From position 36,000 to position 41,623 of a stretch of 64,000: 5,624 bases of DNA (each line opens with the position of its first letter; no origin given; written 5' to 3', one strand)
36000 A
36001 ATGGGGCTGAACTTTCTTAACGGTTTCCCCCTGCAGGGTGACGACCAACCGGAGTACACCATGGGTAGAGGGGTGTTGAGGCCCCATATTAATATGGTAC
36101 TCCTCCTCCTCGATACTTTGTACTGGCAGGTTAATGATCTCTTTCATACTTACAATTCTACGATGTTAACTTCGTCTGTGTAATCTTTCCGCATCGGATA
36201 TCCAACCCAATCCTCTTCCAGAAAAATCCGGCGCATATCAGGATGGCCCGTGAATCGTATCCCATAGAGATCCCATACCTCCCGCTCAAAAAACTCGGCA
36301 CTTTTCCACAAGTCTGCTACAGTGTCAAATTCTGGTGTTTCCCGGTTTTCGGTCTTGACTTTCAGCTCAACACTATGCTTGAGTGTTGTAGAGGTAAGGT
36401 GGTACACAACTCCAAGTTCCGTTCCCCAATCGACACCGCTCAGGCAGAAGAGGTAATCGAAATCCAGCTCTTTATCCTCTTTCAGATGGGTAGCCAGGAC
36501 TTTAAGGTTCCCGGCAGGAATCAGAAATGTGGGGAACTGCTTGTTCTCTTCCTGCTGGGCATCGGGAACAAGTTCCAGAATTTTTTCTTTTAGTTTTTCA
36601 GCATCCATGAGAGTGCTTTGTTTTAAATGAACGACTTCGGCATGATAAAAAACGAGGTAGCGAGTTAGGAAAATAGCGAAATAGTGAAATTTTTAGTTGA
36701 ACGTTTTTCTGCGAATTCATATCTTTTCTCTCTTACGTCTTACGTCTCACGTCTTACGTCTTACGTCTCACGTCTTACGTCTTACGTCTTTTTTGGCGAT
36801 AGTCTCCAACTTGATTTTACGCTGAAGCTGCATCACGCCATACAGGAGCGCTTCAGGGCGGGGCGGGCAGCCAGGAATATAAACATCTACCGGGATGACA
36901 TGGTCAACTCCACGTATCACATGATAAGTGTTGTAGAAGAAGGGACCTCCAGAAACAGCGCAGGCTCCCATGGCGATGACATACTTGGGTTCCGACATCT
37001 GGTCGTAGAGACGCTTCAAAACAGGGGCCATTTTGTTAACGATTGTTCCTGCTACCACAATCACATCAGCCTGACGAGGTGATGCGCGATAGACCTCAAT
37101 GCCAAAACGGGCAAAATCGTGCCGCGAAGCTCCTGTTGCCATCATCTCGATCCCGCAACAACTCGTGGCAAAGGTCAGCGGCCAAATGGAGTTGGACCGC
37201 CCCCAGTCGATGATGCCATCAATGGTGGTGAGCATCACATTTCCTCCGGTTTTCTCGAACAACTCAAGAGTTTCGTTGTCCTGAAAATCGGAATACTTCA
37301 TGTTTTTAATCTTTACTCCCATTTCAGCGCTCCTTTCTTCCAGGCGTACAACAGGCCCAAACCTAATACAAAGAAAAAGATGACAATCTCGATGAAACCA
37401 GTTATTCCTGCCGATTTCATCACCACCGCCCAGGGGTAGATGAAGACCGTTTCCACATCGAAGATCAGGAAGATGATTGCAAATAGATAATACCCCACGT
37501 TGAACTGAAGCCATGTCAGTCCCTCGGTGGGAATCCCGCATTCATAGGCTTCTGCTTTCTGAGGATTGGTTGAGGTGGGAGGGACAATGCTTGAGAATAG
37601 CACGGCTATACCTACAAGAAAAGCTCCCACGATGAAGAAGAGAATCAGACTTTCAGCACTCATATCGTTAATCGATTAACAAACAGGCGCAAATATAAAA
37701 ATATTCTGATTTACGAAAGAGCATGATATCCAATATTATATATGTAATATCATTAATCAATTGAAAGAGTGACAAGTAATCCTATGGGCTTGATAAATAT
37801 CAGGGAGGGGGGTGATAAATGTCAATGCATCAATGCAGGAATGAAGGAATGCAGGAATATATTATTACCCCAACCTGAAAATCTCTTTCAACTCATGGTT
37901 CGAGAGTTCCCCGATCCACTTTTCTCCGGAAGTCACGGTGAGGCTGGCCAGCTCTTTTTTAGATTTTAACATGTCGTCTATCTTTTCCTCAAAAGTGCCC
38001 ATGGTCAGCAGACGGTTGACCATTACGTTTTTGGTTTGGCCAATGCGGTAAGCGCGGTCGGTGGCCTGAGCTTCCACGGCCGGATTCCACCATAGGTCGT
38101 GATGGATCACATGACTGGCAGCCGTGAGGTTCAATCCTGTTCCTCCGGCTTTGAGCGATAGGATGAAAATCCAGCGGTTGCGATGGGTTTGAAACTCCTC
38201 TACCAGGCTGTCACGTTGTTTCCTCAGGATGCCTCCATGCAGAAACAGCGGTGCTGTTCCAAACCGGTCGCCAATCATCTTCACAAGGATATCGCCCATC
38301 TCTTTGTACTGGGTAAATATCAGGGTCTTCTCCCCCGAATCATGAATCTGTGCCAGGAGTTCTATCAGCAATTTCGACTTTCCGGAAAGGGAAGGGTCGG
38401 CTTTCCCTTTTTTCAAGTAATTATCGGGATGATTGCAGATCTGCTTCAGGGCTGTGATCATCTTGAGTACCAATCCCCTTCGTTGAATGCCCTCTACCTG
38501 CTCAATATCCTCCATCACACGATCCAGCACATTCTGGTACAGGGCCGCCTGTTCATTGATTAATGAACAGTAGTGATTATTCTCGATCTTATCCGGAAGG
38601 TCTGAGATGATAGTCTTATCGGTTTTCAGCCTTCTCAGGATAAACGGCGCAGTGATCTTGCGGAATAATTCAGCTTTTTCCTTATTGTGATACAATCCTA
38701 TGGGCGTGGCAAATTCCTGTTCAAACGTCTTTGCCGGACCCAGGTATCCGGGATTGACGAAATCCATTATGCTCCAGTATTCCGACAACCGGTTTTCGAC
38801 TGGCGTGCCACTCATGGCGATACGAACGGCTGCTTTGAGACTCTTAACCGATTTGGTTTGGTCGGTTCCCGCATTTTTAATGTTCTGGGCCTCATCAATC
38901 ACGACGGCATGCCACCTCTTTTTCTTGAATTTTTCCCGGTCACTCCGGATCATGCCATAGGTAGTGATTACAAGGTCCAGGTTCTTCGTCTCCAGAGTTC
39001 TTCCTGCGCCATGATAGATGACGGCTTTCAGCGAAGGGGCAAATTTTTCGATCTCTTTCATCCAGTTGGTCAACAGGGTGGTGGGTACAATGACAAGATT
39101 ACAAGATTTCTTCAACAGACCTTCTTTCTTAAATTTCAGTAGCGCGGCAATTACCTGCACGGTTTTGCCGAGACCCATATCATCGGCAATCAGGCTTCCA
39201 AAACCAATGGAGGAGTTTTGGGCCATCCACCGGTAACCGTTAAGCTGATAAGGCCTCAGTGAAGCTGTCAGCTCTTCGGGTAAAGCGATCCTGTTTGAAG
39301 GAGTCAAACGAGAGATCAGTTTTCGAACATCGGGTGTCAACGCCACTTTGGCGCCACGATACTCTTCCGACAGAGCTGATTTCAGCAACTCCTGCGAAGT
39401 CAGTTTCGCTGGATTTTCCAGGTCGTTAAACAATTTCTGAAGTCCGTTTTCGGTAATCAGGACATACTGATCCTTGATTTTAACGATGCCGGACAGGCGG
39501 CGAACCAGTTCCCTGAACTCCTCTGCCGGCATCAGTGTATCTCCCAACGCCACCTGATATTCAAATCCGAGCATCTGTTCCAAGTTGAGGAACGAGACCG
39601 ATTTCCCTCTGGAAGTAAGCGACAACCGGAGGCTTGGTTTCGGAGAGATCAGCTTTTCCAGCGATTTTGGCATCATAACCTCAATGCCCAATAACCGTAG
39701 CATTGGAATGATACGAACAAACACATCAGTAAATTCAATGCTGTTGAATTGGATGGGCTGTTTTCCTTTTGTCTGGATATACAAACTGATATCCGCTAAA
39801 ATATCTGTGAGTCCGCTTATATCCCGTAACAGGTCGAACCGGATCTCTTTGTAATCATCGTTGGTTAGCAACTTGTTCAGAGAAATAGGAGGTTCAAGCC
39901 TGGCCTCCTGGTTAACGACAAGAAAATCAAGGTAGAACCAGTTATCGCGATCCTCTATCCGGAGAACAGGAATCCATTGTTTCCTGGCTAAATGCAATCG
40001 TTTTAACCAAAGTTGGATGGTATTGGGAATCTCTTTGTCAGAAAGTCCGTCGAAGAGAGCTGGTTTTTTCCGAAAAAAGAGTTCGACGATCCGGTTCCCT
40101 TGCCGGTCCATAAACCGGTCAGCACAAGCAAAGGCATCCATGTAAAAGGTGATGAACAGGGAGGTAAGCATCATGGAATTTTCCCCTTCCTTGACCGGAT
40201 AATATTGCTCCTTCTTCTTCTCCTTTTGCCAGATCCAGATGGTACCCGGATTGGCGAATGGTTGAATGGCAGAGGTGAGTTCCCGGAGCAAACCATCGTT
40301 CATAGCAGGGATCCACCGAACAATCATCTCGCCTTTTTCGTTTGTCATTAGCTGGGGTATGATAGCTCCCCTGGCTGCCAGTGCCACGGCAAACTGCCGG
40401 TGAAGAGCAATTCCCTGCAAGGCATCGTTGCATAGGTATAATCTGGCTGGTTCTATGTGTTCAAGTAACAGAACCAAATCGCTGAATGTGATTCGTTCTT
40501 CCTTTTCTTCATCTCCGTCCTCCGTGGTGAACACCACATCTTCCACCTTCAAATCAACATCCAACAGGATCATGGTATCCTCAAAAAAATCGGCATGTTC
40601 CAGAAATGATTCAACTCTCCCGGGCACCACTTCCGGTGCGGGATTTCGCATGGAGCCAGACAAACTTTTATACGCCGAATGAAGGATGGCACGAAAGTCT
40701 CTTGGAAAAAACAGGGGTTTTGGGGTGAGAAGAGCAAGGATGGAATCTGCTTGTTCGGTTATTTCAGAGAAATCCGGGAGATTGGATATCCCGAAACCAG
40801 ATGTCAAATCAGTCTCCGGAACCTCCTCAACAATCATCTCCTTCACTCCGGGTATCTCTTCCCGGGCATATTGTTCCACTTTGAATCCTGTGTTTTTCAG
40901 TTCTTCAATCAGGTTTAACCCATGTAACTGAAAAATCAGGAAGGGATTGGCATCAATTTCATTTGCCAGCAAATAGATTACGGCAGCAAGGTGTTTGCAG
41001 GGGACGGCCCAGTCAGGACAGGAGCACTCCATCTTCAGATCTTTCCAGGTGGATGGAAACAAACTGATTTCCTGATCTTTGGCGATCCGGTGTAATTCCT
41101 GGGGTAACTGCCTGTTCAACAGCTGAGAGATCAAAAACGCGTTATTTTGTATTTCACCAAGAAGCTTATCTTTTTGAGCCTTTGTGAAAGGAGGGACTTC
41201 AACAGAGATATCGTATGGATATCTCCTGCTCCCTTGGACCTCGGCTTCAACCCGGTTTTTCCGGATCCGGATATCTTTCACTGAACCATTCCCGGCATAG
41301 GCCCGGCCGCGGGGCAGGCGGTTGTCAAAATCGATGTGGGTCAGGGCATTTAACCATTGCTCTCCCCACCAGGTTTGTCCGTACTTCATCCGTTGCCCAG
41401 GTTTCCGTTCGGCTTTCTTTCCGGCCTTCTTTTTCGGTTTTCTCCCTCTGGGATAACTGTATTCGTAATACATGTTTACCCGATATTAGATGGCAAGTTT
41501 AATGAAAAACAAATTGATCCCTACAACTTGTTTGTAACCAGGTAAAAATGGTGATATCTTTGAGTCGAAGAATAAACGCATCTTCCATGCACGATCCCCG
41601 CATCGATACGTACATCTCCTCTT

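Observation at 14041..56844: Dense family of 7-nt and 8-nt tandem arrays, usually in pairs, filling operon spacers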

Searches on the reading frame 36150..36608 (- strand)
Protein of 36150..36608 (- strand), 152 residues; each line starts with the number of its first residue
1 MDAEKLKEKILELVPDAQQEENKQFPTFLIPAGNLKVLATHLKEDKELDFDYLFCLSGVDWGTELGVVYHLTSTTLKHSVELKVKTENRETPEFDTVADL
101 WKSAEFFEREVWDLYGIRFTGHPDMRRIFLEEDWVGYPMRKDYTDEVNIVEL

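Call 6: search_protein_families(library=pfam, proteins=[window:36150-36608:-])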
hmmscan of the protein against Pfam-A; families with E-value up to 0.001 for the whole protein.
window:36150-36608:- (152 aa): 1 family
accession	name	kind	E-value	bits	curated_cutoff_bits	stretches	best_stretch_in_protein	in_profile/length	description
PF00329.25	Complex1_30kDa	-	3.2e-42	144.4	22.5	1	30-144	3-119/124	Respiratory-chain NADH dehydrogenase, 30 Kd subunit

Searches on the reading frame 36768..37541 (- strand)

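Call 6: search_protein_families(library=pfam, proteins=[window:36768-37541:-])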
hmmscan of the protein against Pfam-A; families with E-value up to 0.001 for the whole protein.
window:36768-37541:- (257 aa): 1 family
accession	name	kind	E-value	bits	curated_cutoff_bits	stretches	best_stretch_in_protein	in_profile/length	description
PF01058.29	Oxidored_q6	-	5e-31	107.5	27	1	128-239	3-128/128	NADH ubiquinone oxidoreductase, 20 Kd subunit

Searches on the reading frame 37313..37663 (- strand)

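Call 7: search_protein_families(library=pfam, proteins=[window:37313-37663:-])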
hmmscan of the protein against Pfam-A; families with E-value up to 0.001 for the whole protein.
window:37313-37663:- (116 aa): 1 family
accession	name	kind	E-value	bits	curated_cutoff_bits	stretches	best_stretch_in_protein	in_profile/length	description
PF00507.24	Oxidored_q4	-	3.9e-35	120.4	23.3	1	19-115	3-99/99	NADH-ubiquinone/plastoquinone oxidoreductase, chain 3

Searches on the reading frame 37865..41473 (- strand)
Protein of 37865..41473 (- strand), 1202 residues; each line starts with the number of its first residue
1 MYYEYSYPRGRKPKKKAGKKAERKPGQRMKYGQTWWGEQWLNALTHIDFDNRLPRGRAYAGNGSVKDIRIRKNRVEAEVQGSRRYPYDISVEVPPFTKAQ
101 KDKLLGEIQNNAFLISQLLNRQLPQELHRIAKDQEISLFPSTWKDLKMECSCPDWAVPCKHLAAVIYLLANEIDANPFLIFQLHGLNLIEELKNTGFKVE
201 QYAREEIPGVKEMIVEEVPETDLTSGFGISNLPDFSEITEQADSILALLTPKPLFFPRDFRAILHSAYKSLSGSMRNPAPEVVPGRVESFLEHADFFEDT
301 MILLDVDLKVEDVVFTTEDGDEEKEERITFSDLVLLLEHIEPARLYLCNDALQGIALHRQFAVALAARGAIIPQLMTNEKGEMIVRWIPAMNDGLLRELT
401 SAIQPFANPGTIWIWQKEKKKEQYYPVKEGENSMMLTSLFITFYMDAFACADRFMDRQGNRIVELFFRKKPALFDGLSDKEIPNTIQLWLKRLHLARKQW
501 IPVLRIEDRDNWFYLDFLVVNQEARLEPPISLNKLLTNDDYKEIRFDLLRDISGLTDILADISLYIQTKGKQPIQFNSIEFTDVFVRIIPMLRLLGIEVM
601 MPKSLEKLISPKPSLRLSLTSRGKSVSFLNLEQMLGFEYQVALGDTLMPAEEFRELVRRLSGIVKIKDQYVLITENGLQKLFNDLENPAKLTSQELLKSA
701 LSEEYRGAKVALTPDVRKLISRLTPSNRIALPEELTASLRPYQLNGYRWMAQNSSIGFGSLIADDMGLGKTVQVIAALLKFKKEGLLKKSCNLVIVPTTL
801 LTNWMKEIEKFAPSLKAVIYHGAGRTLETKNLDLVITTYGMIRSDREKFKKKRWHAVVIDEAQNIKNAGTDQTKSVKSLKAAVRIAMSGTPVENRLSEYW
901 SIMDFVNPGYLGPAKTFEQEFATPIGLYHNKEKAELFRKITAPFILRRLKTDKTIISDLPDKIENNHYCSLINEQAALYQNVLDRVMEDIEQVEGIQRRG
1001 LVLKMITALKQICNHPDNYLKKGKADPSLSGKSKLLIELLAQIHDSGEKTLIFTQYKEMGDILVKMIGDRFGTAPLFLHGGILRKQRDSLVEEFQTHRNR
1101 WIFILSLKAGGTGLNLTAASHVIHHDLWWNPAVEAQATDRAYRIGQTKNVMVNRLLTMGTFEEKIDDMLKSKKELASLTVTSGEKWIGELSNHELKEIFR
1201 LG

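Call 6: search_protein_families(library=pfam, proteins=[window:37865-41473:-])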
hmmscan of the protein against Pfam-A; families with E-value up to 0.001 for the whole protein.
window:37865-41473:- (1202 aa): 5 families
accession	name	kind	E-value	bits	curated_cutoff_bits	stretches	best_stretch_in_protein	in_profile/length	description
PF00176.29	SNF2-rel_dom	-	9e-68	228.9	24.9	1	742-1017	1-289/290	SNF2-related domain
PF00271.37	Helicase_C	-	1e-21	77.7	23.5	1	1032-1145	2-110/110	Helicase conserved C-terminal domain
PF12419.13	DUF3670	-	4.1e-21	75.5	27.6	1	572-700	4-135/136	SNF2 Helicase protein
PF04851.21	ResIII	-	5.9e-11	43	22.5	1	738-892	3-163/164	Type III restriction enzyme, res subunit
PF04434.22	SWIM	-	0.00048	20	19.6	0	149-168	14-36/38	SWIM zinc finger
